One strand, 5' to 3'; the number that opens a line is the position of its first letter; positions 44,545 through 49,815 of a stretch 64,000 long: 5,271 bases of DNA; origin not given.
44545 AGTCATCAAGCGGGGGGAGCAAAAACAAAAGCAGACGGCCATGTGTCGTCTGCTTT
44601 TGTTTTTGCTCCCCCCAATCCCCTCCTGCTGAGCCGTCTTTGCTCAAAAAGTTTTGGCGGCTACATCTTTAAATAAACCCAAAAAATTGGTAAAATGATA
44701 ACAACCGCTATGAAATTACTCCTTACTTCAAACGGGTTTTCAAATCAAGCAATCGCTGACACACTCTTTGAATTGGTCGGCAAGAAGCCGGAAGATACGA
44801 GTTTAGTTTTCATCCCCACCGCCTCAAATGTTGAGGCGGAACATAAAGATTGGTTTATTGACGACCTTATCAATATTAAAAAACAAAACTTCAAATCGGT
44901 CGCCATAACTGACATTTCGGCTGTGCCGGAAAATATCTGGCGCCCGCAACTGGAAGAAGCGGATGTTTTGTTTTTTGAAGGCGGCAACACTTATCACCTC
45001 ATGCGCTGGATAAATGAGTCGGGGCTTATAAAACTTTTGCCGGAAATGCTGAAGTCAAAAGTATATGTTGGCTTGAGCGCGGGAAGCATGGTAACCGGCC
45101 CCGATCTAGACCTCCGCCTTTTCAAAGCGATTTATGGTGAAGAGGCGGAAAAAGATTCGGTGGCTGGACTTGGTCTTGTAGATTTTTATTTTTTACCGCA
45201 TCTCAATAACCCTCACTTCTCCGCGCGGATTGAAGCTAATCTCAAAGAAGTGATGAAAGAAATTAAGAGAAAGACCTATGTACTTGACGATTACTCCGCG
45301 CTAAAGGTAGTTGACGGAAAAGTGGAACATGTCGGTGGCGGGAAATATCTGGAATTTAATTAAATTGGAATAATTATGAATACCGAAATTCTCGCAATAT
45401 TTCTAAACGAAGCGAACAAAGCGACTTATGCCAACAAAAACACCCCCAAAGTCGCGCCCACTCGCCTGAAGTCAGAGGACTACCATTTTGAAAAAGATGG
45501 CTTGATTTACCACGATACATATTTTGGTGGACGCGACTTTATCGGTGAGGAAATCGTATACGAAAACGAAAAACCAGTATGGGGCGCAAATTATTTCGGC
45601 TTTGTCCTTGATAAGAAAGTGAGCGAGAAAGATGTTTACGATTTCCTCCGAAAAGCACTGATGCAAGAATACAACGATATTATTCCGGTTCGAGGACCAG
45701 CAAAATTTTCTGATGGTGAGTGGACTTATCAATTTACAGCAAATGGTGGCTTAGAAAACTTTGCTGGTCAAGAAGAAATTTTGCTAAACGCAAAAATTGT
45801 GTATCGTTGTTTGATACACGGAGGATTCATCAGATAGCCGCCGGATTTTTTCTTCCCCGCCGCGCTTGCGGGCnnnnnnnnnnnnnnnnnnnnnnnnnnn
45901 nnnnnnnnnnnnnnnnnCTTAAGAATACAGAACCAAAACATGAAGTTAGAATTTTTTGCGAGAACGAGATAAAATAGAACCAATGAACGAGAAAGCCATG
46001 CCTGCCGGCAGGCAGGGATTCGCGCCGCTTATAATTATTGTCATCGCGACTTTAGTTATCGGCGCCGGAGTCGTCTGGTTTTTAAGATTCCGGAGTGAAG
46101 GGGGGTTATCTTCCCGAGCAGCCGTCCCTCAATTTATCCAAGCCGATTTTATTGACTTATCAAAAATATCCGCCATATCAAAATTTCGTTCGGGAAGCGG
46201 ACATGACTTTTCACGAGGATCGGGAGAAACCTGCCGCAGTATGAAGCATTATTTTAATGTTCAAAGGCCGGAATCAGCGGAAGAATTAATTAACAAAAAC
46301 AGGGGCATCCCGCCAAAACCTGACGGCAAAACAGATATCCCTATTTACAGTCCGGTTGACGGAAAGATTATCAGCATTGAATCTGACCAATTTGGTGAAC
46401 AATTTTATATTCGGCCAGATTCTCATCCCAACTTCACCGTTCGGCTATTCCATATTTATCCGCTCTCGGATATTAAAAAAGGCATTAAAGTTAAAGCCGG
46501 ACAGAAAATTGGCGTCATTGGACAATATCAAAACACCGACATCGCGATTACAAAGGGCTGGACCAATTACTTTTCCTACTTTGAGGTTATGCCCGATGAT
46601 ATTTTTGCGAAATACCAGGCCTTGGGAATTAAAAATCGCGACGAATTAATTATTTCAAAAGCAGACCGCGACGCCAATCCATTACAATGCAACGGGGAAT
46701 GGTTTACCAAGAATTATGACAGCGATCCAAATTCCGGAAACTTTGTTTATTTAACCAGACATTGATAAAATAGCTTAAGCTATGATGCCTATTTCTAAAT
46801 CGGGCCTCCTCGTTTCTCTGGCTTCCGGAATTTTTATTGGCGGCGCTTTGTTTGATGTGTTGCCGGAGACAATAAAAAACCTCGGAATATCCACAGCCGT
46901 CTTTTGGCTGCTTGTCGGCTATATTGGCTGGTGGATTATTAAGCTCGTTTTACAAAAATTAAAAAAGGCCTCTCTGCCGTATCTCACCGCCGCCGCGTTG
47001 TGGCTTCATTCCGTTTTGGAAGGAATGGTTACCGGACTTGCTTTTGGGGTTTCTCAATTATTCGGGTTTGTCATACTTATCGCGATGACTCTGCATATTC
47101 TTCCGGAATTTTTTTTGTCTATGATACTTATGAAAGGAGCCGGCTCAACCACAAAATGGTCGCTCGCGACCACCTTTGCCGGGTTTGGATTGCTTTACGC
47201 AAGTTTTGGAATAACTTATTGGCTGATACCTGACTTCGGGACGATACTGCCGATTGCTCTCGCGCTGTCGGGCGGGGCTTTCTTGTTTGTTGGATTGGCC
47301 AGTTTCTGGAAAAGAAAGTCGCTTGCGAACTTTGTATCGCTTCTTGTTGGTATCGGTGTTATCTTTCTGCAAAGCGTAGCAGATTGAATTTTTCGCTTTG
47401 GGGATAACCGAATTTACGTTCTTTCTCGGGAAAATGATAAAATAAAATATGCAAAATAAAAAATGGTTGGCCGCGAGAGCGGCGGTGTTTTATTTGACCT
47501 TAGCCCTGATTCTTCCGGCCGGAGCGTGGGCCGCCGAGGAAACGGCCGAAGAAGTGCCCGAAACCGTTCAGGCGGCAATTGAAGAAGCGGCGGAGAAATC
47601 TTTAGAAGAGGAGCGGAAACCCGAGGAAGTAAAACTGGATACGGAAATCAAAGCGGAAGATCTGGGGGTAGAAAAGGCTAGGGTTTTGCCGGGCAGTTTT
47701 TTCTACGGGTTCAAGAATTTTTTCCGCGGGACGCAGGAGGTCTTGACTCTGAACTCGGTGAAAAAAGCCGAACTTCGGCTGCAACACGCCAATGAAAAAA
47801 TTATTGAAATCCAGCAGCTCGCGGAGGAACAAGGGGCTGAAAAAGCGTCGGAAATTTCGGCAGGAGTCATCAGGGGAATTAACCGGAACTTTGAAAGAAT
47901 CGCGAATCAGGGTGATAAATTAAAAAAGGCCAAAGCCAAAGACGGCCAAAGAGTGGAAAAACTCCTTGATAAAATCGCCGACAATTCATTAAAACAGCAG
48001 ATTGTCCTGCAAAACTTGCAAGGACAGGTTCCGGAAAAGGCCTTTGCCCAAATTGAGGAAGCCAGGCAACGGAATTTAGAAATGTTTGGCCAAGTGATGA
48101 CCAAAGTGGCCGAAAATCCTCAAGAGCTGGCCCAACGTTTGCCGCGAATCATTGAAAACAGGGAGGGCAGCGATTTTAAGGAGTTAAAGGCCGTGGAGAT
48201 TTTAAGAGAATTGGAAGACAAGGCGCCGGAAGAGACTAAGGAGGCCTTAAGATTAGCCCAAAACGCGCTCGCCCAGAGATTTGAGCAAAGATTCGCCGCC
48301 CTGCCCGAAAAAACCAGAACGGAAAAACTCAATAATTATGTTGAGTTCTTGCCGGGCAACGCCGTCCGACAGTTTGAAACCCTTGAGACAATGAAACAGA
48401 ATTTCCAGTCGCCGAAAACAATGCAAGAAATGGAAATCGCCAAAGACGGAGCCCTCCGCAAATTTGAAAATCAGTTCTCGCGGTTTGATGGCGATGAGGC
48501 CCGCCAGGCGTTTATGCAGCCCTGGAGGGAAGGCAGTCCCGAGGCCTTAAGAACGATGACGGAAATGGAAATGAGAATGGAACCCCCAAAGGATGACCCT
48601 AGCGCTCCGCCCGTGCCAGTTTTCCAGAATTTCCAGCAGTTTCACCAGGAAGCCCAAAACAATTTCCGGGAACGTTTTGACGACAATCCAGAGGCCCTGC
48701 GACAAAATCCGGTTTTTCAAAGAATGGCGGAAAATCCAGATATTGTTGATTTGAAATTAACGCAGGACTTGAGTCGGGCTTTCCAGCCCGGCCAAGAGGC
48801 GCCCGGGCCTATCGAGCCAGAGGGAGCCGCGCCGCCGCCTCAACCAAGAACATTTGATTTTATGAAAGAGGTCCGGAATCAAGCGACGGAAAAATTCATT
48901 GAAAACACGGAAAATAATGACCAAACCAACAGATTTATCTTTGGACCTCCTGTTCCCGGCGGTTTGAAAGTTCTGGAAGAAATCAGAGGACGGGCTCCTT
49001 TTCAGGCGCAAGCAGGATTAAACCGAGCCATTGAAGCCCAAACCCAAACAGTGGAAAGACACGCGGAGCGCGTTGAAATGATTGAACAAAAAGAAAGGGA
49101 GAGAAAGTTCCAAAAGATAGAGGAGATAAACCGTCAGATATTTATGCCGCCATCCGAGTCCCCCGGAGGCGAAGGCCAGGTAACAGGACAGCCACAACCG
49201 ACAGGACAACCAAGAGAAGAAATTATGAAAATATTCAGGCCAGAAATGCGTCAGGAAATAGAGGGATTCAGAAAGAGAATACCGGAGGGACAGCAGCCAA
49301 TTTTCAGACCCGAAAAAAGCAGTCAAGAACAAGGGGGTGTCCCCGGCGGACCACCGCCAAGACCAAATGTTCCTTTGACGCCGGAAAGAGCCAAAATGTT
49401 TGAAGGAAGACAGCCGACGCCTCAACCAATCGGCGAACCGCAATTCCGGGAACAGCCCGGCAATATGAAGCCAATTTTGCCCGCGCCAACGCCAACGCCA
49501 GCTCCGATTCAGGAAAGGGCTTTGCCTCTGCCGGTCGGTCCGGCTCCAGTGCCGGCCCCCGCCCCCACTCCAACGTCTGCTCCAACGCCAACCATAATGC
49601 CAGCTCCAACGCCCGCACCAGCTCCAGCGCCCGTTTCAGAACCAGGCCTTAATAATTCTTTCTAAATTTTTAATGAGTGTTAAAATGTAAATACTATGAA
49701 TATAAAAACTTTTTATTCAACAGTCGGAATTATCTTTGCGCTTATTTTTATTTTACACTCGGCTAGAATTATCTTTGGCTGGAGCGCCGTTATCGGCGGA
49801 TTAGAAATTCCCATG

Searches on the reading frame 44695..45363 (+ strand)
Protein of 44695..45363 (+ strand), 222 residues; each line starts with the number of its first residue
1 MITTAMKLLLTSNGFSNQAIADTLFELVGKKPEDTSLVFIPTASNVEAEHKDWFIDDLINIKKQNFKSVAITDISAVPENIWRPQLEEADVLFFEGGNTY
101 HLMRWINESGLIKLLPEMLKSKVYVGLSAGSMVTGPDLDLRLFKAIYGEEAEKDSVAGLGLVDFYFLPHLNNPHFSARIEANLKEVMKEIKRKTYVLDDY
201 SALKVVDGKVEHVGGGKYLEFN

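Call 88: search_protein_families(library=pfam, proteins=[window:44695-45363:+], max_evalue=0.00001)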
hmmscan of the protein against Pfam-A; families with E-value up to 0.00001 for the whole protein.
window:44695-45363:+ (222 aa): 1 family
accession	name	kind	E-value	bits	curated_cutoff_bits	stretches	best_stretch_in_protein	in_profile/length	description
PF03575.23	Peptidase_S51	-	1.2e-30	107.2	23.9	1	8-211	1-204/206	Peptidase family S51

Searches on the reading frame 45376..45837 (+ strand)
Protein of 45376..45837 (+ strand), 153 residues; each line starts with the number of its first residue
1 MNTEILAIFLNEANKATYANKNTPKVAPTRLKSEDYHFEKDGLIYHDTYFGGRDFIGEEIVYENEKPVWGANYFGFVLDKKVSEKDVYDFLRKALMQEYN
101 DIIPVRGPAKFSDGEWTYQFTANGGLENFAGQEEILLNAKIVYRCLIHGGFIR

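Call 88: search_protein_families(library=pfam, proteins=[window:45376-45837:+], max_evalue=0.00001)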
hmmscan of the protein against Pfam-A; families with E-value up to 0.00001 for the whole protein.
window:45376-45837:+ (153 aa): 1 family
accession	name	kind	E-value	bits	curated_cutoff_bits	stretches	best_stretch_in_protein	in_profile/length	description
PF18931.5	DUF5680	-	1e-32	113.1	25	1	47-152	1-104/104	Domain of unknown function (DUF5680)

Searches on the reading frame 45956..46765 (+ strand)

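Call 88: search_protein_families(library=pfam, proteins=[window:45956-46765:+], max_evalue=0.00001)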
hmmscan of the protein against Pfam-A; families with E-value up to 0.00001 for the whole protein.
window:45956-46765:+ (269 aa): 1 family
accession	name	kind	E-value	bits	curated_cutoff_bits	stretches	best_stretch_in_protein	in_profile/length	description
PF01551.29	Peptidase_M23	-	3.8e-06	27.4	28.7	1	126-193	12-77/96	Peptidase family M23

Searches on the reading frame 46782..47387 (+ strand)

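Call 88: search_protein_families(library=pfam, proteins=[window:46782-47387:+], max_evalue=0.00001)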
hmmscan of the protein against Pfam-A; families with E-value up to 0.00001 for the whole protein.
window:46782-47387:+ (201 aa): 1 family
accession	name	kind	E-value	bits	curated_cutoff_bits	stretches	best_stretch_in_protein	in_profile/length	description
PF02535.28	Zip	-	5.1e-07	29.7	35.1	0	67-196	179-321/323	ZIP Zinc transporter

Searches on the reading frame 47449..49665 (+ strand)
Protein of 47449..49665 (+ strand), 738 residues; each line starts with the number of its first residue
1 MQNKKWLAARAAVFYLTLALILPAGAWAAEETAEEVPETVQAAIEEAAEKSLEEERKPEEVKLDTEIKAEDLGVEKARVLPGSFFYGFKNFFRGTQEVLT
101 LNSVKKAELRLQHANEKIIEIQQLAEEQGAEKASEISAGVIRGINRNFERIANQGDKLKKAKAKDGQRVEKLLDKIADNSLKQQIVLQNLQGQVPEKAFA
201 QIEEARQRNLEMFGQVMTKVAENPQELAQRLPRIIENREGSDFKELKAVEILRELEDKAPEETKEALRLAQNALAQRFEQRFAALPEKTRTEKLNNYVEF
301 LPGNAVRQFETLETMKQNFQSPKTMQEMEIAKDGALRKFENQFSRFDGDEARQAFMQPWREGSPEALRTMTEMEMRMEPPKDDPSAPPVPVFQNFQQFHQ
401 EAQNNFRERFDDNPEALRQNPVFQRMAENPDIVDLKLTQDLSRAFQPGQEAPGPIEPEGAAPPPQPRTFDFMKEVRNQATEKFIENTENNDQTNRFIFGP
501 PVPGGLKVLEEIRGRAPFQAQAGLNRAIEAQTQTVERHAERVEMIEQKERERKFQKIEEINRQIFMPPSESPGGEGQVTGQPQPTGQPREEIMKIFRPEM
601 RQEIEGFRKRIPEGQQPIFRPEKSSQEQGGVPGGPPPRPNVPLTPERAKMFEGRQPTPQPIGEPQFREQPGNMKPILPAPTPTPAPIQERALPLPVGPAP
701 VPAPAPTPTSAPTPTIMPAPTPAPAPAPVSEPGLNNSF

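Call 88: search_protein_families(library=pfam, proteins=[window:47449-49665:+], max_evalue=0.00001)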
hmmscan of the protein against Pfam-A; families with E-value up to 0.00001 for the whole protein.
window:47449-49665:+ (738 aa): 1 family
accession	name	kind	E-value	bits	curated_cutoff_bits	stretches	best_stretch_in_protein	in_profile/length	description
PF18915.5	DUF5667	-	9.7e-13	48.8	27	1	79-178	2-98/99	Domain of unknown function (DUF5667)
